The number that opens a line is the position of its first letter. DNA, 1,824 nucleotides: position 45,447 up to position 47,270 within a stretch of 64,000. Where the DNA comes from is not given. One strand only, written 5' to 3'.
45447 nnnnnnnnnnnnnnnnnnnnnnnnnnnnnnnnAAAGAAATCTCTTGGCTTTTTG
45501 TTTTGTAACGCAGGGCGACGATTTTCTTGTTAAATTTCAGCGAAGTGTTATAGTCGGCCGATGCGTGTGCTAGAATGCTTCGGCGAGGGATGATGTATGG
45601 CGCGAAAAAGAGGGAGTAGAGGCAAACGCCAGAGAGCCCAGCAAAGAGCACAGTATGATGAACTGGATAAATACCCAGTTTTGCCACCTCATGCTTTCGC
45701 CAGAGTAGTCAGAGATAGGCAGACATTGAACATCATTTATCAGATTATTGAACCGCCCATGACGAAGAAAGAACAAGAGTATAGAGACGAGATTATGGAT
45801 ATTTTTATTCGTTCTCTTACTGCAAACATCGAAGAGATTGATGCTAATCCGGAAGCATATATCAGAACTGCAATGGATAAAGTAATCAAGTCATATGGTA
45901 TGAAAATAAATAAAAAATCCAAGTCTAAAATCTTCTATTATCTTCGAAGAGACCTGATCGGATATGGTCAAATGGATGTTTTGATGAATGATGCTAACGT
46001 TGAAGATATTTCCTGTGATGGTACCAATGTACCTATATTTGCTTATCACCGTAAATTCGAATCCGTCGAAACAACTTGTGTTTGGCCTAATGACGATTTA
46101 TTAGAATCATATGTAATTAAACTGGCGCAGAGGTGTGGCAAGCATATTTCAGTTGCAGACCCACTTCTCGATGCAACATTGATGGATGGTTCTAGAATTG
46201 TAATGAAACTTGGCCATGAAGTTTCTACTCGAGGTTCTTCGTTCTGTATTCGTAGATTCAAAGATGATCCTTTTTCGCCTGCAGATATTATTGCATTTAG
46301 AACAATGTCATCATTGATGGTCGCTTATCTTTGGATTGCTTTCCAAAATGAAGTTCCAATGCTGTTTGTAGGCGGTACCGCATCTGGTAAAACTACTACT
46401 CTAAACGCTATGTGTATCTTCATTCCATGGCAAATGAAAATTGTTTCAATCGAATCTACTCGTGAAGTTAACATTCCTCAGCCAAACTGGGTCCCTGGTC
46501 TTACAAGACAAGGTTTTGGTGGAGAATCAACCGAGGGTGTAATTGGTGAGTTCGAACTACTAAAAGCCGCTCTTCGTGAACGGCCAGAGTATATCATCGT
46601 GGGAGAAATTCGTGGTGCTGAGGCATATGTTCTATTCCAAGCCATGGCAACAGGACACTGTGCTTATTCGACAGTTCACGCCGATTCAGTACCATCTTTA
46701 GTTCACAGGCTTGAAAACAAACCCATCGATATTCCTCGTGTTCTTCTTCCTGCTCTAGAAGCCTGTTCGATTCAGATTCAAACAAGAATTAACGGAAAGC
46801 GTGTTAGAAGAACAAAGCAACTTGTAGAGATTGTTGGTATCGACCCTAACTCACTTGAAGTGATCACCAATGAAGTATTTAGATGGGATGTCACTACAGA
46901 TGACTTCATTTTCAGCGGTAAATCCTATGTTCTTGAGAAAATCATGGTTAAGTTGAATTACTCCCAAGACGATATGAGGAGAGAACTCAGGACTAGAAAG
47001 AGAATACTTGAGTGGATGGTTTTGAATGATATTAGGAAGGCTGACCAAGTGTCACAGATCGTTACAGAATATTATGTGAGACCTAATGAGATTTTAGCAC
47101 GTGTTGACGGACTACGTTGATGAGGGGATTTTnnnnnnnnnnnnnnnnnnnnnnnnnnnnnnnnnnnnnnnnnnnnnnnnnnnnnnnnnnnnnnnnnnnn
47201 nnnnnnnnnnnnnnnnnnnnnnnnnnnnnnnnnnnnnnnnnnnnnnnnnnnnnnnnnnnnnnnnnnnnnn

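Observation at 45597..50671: Compact Tad/Epd-like type IV filament locus: FlaI-type ATPase, platform split into two genes, two tiny pilin-like genes, no archaellins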

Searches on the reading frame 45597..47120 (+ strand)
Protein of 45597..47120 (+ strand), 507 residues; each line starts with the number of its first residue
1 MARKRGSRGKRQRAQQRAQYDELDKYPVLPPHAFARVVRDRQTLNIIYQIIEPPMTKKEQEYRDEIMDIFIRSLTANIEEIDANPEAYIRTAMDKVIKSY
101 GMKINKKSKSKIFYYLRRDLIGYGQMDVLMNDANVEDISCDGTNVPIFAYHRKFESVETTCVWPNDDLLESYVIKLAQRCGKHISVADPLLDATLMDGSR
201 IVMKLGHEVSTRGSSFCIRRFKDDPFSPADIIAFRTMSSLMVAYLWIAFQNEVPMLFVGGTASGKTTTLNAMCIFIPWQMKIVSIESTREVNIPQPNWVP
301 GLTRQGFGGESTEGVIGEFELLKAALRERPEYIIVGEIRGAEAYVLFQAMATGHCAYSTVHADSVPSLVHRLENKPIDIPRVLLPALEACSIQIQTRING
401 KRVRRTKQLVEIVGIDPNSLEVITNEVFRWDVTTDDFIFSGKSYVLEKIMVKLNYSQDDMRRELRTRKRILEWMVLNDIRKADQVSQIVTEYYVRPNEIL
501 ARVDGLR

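Call 3: search_protein_families(library=pfam, proteins=[window:45597-47120:+], max_evalue=0.1)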
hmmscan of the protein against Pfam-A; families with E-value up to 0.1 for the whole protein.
window:45597-47120:+ (507 aa): 5 families
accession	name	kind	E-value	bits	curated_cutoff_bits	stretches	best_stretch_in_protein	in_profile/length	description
PF00437.27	T2SSE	-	8.8e-26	90.9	24.9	1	195-374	77-257/370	Type II/IV secretion system protein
PF23989.1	PilB3_C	-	0.001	19.6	27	1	441-504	8-71/83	PilB3-like, C-terminal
PF12844.13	HTH_19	-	0.011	16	30.2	0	446-503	4-62/64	Helix-turn-helix domain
PF01580.24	FtsK_SpoIIIE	-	0.04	13.8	24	0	247-272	32-59/221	FtsK/SpoIIIE family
PF12775.13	AAA_7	-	0.053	13.5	25.8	0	236-274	16-55/181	P-loop containing dynein motor region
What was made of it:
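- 45597..47120 (+): PilB/FlaI-family secretion ATPase of the euryarchaeal clade 2 (afGspE/PilB3-like) type, 507 aa. Walker A (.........), Walker B (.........) and the His box (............) are intact. Pfam T2SSE 8.8e-26, with a weak PilB3_C match (call 3).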

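Call 4: search_protein_families(library=ncbifam, proteins=[window:45597-47120:+], max_evalue=0.1)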
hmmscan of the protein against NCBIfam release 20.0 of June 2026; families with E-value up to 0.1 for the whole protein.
window:45597-47120:+ (507 aa): 18 families
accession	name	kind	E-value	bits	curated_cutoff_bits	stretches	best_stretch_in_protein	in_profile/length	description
NF058587.1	archaellum_moto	equivalog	2.5e-118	396.1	550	1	42-493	67-518/527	archaellum flagellar ATPase motor FlaI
NF053672.1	bindosome_BasE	exception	7.8e-56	189.8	1000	1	29-494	46-509/512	bindosome assembly system ATPase subunit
TIGR03819.1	heli_sec_ATPase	hypoth_equivalog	3.7e-37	128.3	373.15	1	90-373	18-298/340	TadA family conjugal transfer-associated ATPase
TIGR02788.1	VirB11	equivalog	7.5e-32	110.6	249.95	2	243-372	135-262/308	P-type DNA transfer ATPase VirB11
TIGR02782.1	TrbB_P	equivalog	1.2e-24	87.1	304.55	1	171-418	56-299/303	P-type conjugative transfer ATPase TrbB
NF010475.0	PRK13900.1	equivalog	3.1e-24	85.7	389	1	244-367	152-274/333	type IV secretion system ATPase VirB11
NF010469.0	PRK13894.1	subfamily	8.9e-22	77.8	508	1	175-414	73-309/320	conjugal transfer ATPase TrbB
NF010425.0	PRK13851.1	equivalog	3.4e-17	62.3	461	1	243-362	153-270/344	type IV secretion system protein VirB11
NF010407.0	PRK13833.1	subfamily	6.9e-16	58.6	499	1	213-409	105-297/323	conjugal transfer protein TrbB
NF041000.1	ATPase_ComGA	equivalog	7e-16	58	300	1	255-374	131-244/267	competence type IV pilus ATPase ComGA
TIGR01420.1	pilT_fam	subfamily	2.6e-13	49.9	319.1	1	255-372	125-239/343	PilT/PilU family type 4a pilus ATPase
TIGR02538.1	type_IV_pilB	equivalog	2.6e-11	42.8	675.65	1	255-377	319-434/564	type IV-A pilus assembly ATPase PilB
NF007755.0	PRK10436.1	equivalog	2.6e-10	39.5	617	1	255-384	222-342/465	type II secretion system protein GspE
TIGR02533.1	type_II_gspE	equivalog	4.2e-09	35.6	630.25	1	255-374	246-358/486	type II secretion system ATPase GspE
NF053534.1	T4PilAsmATPsTfpB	equivalog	8.1e-09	34.4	850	1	255-374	339-451/584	type IV pilus assembly ATPase TfpB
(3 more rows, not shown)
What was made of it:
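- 45597..47120 (+): The NCBIfam ArlI equivalog scores 396 bits against a cut-off of 550 (call 4).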

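Call 9: find_homologous_proteins(query=window:45597-47120:+, max_evalue=1e-20)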
Query window:45597-47120:+ (507 aa): 8000 proteins with E <= 1e-20 among 8000 candidates; the best 120 are listed.
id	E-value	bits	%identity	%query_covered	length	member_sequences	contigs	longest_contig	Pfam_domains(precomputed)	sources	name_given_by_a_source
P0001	0.0e+0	1136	98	100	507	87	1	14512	PF00437.27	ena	-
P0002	0.0e+0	1116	96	100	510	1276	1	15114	PF00437.27,PF23990.2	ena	-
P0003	0.0e+0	1062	93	97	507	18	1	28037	PF00437.27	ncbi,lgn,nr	ncbi:MAG: secretion system protein E [Euryarchaeota archaeon]|nr:secretion system protein E [Euryarc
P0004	0.0e+0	1060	91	100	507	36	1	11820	PF00437.27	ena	-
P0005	0.0e+0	1059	93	100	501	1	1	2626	PF00437.27,PF23990.2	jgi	jgi:flagellar protein FlaI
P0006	0.0e+0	1058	91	100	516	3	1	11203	PF00437.27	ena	-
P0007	0.0e+0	1058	90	97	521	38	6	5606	PF00437.27,PF23990.2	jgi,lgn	jgi:flagellar protein FlaI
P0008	0.0e+0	1057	91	100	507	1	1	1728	PF00437.27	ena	-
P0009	0.0e+0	1057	91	97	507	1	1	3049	PF00437.27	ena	-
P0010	0.0e+0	1056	91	100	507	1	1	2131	PF00437.27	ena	-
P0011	0.0e+0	1055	90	97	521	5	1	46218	PF00437.27,PF23990.2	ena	-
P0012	0.0e+0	1055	90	100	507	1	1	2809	PF00437.27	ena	-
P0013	0.0e+0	1055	91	100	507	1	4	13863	PF00437.27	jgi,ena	jgi:flagellar protein FlaI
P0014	0.0e+0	1055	91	100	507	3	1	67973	PF00437.27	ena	-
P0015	0.0e+0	1055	91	100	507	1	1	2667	PF00437.27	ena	-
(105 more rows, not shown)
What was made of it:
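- Homologues carry PilB3-like Pfam domains (call 9). JGI and UniRef names on homologues say FlaI (call 9).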

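Call 15: find_related_loci(query=window:45597-47120:+, collection=genome_contigs, flank=10000)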
Query window:45597-47120:+ (507 aa) in genome_contigs; peptide patterns used: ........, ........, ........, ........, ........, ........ (x = any residue, [..] = any of these).
599 stretches matched a pattern (row limit reached: there are more); 584 encode a relative of the query (tblastn E <= 1e-3); the best 80 are kept; 80 distinct loci.
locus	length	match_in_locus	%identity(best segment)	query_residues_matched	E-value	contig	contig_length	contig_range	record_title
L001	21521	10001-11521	98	1-507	0e+0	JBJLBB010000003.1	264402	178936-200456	MAG: Candidatus Poseidoniaceae archaeon isolate LRMED-012 MGIIa-LRMED-012-C3, whole genome shotgun sequence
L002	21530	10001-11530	96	1-507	0e+0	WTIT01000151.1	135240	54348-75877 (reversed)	MAG: Methanobacteriota archaeon isolate PL36325bin_14 NODE_11_length_135240_cov_14.014580, whole genome shotgun sequence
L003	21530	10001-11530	95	1-507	0e+0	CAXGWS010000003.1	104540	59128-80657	MAG TPA_asm: uncultured Candidatus Poseidoniales archaeon isolate ERR594347_concoct_43 genome assembly, contig: ERZ11848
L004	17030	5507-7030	95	1-507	0e+0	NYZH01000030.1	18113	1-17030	MAG: Methanobacteriota archaeon isolate ARS60 7223, whole genome shotgun sequence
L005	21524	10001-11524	95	1-507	0e+0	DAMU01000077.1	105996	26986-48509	MAG TPA_asm: Euryarchaeota archaeon UBA91 UBA91_contig_8084, whole genome shotgun sequence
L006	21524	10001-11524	95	1-507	0e+0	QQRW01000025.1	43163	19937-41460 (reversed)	MAG: Candidatus Poseidoniales archaeon isolate bin_112 U_43171-25, whole genome shotgun sequence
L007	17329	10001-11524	92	1-507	0e+0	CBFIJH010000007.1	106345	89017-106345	MAG: Candidatus Poseidoniaceae archaeon isolate Co_bin_759_indstr genome assembly, contig: Co_bin_759_indstr_c7, whole g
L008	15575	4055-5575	92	1-507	0e+0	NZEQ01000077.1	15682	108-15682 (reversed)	MAG: Verrucomicrobiales bacterium isolate ARS100 20888, whole genome shotgun sequence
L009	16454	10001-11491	93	11-507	0e+0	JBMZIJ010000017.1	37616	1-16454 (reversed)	MAG: Candidatus Poseidoniaceae archaeon isolate ME_XS_2301_4_bin25 ME_XS_2301_4_bin25_16, whole genome shotgun sequence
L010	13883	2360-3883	95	1-507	0e+0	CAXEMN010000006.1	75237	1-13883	MAG TPA_asm: uncultured Candidatus Poseidoniales archaeon isolate ERR598963_concoct_97 genome assembly, contig: ERZ83144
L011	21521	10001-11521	93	1-507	0e+0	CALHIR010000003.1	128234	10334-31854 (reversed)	MAG: Candidatus Poseidoniaceae archaeon isolate S1_Bin_MAXBIN__140_1 genome assembly, contig: c_000001512093, whole geno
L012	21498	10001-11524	95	1-507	0e+0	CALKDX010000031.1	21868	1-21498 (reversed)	MAG: Candidatus Poseidoniaceae archaeon isolate S4_Bin_Bin_159_sub_1 genome assembly, contig: c_000000101217, whole geno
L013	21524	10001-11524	95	1-507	0e+0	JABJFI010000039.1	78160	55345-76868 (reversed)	MAG: Methanobacteriota archaeon isolate SI074_bin121 k141_130282, whole genome shotgun sequence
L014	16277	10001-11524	94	1-507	0e+0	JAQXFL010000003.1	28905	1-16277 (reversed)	MAG: Candidatus Poseidoniaceae archaeon isolate cluster3-bin.87 k119_1825, whole genome shotgun sequence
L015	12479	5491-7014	95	1-507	0e+0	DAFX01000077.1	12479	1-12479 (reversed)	MAG TPA_asm: Euryarchaeota archaeon UBA433 UBA433_contig_14655, whole genome shotgun sequence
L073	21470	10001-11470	57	20-503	0e+0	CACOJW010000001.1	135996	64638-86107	MAG: uncultured marine group III euryarchaeote isolate AH-321-L02 genome assembly, contig: AH-321-L02_NODE_1, whole geno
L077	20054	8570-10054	58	20-503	0e+0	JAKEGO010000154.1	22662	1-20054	MAG: Thermoplasmata archaeon isolate PMV_4.75 PMV_4.75.k101_2500982, whole genome shotgun sequence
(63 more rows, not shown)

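Call 27: search_protein_families(library=pfam, proteins=[L073:14286-14738:+, L073:14738-15127:+, L073:8310-9362:+, L073:9340-9816:+, L077:12323-12790:+, L077:12772-14373:+], max_evalue=10)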
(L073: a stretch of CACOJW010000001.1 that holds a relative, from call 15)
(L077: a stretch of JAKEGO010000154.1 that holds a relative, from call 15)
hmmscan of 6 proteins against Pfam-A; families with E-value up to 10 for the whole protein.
L073:14286-14738:+ (150 aa): 0 families

L073:14738-15127:+ (129 aa): 1 family
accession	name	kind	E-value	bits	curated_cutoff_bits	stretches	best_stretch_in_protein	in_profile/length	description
PF16390.11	DUF4999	-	0.26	11.8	25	1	79-113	3-38/76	Domain of unknown function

L073:8310-9362:+ (350 aa): 2 families
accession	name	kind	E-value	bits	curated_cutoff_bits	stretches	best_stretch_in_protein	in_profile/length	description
PF23960.2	DUF7289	-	8.8e-05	22.6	27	1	13-168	2-142/238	Family of unknown function (DUF7289)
PF07790.16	Pilin_N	-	0.0014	19.9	25.2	1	12-42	1-30/78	Archaeal Type IV pilin, N-terminal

L073:9340-9816:+ (158 aa): 2 families
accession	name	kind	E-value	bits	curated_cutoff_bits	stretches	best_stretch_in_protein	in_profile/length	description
PF23928.1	DUF7266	-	0.0066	16.6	27.6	1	7-123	2-116/145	Family of unknown function (DUF7266)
PF25678.1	DUF7946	-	0.057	13.9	27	1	94-144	43-98/183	Domain of unknown function (DUF7946)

L077:12323-12790:+ (155 aa): 1 family
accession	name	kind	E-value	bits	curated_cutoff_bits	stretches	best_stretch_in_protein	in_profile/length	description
PF23959.1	DUF7288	-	0.0033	18.3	27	1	6-106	1-110/184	Family of unknown function (DUF7288)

L077:12772-14373:+ (533 aa): 0 families
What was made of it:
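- On Makarova clade 2, PilB4-type pilin-set system (DUF7287/7288/7261/7266/7289): MGIII has weak DUF7289-like (8.8e-5) and DUF7266-like (6.6e-3) genes upstream of the ATPase (call 27).
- Tried and rejected: Direct Pfam and NCBIfam scans of the two small proteins found nothing (calls 3, 4, 27).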

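Call 45: search_dna_similar(query=window:45597-47120:+, collection=plasmids, mode=protein, max_rows=25)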
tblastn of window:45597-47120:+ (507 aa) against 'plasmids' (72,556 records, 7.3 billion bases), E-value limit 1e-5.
The search stops at 5000 records and this limit was reached: more records match than are counted here, and every count below describes the 5000 best-scoring records only.
Records with a match: at least 5000; places in all: 5693; records where one place covers at least 80% of the query: 4.
Best place of each record, by identity: <60% 5000.
By first word of the organism name: Escherichia 1116; Bacillus 482; Rhizobium 354; Agrobacterium 231; Salmonella 226; Klebsiella 155; Ralstonia 148; Sinorhizobium 141; Vibrio 119; Pseudomonas 103; and 252 more.
By predicted mobility (MOB-suite, as given by PLSDB): conjugative 3267; non-mobilizable 1116; mobilizable 617.
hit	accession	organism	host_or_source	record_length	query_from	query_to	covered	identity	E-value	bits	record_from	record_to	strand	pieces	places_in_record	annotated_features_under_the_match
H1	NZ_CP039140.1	Haloferax mediterranei ATCC 33500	Cell culture,Spain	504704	73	501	85%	42.4%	2e-109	364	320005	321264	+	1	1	none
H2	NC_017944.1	Haloferax mediterranei ATCC 33500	-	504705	73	501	85%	42.4%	2e-109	364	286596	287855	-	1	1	none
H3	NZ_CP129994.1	Salinibaculum sp. KK48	cell culture,sediment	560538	103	507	80%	44.0%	1e-107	359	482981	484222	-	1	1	ATPase, T2SS/T4P/T4SS family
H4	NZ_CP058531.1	Halobaculum halophilum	cell culture,sediment in salt lake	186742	96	501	80%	42.1%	6e-107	357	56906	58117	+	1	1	type II/IV secretion system ATPase subunit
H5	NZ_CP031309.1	Natronorubrum bangense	Cell culture,The Bange salt-alkaline ...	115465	31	413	76%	42.6%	2e-81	330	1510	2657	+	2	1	hypothetical protein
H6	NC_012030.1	Halorubrum lacusprofundi ATCC 49239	-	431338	111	372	52%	51.5%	7e-82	285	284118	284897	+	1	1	type II/IV secretion system ATPase subunit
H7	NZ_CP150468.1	Vibrio harveyi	-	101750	86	441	70%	32.6%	2e-44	175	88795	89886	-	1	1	CpaF family protein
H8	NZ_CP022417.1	Pseudosulfitobacter pseudonitzschiae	Skeletonema marinoi strain RO5AC,Cell ...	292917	89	433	68%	33.3%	1e-36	152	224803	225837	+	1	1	CpaF family protein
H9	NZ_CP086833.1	Pseudosulfitobacter pseudonitzschiae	Trieres chinensis,The surface seawater ...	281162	51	429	75%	30.3%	6e-36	150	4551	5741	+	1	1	CpaF family protein | hypothetical protein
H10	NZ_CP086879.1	Pseudosulfitobacter pseudonitzschiae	Skeletonema costatum,The surface ...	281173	51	429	75%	30.3%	6e-36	150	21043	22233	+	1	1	CpaF family protein | hypothetical protein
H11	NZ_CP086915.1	Pseudosulfitobacter pseudonitzschiae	Skeletonema costatum,The surface ...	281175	51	429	75%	30.3%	6e-36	150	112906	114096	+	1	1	CpaF family protein | hypothetical protein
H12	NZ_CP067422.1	Skermanella sp. TT6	Homo sapiens,single cell,skin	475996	54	455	79%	28.5%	9e-36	149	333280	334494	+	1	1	ATPase, T2SS/T4P/T4SS family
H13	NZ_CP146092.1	Ralstonia sp. RRA.1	-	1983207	60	434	74%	30.5%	7e-39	159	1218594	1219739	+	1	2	none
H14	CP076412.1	Ralstonia wenshanensis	soil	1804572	60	431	73%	30.8%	2e-39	160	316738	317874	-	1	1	CpaF family protein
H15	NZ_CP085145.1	Sulfitobacter dubius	cell culture,Sediment from the Channel ...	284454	77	447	73%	30.8%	3e-37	154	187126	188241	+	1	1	CpaF family protein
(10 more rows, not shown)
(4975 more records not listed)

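Call 46: get_annotated_region(hit=H4, flank=9000)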
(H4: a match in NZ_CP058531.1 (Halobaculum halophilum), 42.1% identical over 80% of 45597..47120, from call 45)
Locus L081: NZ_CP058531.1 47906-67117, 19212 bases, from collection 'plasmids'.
description: Halobaculum halophilum strain Gai3-2 plasmid unnamed2, complete sequence
organism: Halobaculum halophilum (NCBI taxid 2743090)
taxonomy: Archaea; Euryarchaeota; Halobacteria; Halobacteriales; Haloferacaceae; Halobaculum; Halobaculum halophilum
host: -; source: cell culture,sediment in salt lake; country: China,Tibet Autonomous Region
typing (MOB-suite, as given by PLSDB): non-mobilizable
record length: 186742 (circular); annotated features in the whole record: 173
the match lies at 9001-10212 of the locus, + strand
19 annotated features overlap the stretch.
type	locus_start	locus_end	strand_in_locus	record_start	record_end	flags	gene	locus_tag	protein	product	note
CDS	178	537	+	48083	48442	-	-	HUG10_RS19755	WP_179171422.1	hypothetical protein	-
CDS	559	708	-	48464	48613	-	-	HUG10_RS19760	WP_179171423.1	hypothetical protein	-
CDS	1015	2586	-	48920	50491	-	-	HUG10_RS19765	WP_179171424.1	hypothetical protein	-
CDS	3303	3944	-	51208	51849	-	-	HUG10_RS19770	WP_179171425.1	transcriptional regulator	-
CDS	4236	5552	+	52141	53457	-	-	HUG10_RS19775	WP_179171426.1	MFS transporter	GO:0055085 - transmembrane transport [Evidence IEA]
CDS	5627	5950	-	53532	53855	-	-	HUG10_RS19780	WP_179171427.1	FUN14 domain-containing protein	-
CDS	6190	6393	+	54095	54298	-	-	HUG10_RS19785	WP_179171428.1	DUF4177 domain-containing protein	-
CDS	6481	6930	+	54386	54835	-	-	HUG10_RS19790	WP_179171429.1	type IV pilin N-terminal domain-containing protein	-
CDS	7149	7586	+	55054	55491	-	-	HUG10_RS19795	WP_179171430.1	hypothetical protein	-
CDS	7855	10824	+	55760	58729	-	-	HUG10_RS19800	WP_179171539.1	type II/IV secretion system ATPase subunit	-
CDS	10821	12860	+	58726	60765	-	-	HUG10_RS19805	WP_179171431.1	type II secretion system F family protein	-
CDS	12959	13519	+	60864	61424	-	-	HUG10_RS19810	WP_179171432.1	hypothetical protein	-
CDS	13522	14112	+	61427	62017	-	-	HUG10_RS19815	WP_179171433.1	hypothetical protein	-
CDS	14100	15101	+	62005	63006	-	-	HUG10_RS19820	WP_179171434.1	hypothetical protein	-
CDS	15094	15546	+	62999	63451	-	-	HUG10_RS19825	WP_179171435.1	hypothetical protein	-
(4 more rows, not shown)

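Call 47: get_annotated_region(hit=H3, flank=9000)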
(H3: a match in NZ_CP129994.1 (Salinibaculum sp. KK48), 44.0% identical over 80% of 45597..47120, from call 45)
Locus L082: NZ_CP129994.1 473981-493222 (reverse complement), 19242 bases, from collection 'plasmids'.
description: Salinibaculum sp. KK48 plasmid unnamed2, complete sequence
organism: Salinibaculum sp. KK48 (NCBI taxid 3058903)
taxonomy: Archaea; Euryarchaeota; Halobacteria; Halobacteriales; Haloarculaceae; Salinibaculum; Salinibaculum sp. KK48
host: -; source: cell culture,sediment; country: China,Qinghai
typing (MOB-suite, as given by PLSDB): non-mobilizable
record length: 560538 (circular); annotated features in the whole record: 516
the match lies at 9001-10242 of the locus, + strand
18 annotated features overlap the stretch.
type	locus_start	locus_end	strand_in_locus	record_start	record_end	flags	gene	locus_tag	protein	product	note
CDS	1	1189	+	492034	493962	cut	-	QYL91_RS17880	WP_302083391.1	TFIIB-type zinc ribbon-containing protein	-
CDS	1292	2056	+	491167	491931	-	nucS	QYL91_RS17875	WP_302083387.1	endonuclease NucS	-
CDS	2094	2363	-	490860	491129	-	-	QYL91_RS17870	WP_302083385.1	hypothetical protein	-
CDS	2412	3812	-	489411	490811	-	-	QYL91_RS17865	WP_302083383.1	hypothetical protein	-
CDS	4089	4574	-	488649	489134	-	-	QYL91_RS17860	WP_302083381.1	type IV pilin N-terminal domain-containing protein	-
CDS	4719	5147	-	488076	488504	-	-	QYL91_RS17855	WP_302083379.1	type IV pilin N-terminal domain-containing protein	-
CDS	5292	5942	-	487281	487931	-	-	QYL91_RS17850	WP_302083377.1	DNA-binding protein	-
CDS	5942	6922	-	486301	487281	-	-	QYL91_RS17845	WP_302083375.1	replication factor A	-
CDS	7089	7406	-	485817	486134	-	-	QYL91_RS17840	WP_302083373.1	FUN14 domain-containing protein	-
CDS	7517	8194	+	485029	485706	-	-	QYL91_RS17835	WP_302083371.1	hypothetical protein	-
CDS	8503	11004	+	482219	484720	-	-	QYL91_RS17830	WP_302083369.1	ATPase, T2SS/T4P/T4SS family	-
CDS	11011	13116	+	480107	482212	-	-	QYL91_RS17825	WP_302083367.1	type II secretion system F family protein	-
CDS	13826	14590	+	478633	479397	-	-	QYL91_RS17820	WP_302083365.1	hypothetical protein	-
CDS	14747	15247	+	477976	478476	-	-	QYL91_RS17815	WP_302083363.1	hypothetical protein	-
CDS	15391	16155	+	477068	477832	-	-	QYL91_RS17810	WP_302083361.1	hypothetical protein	-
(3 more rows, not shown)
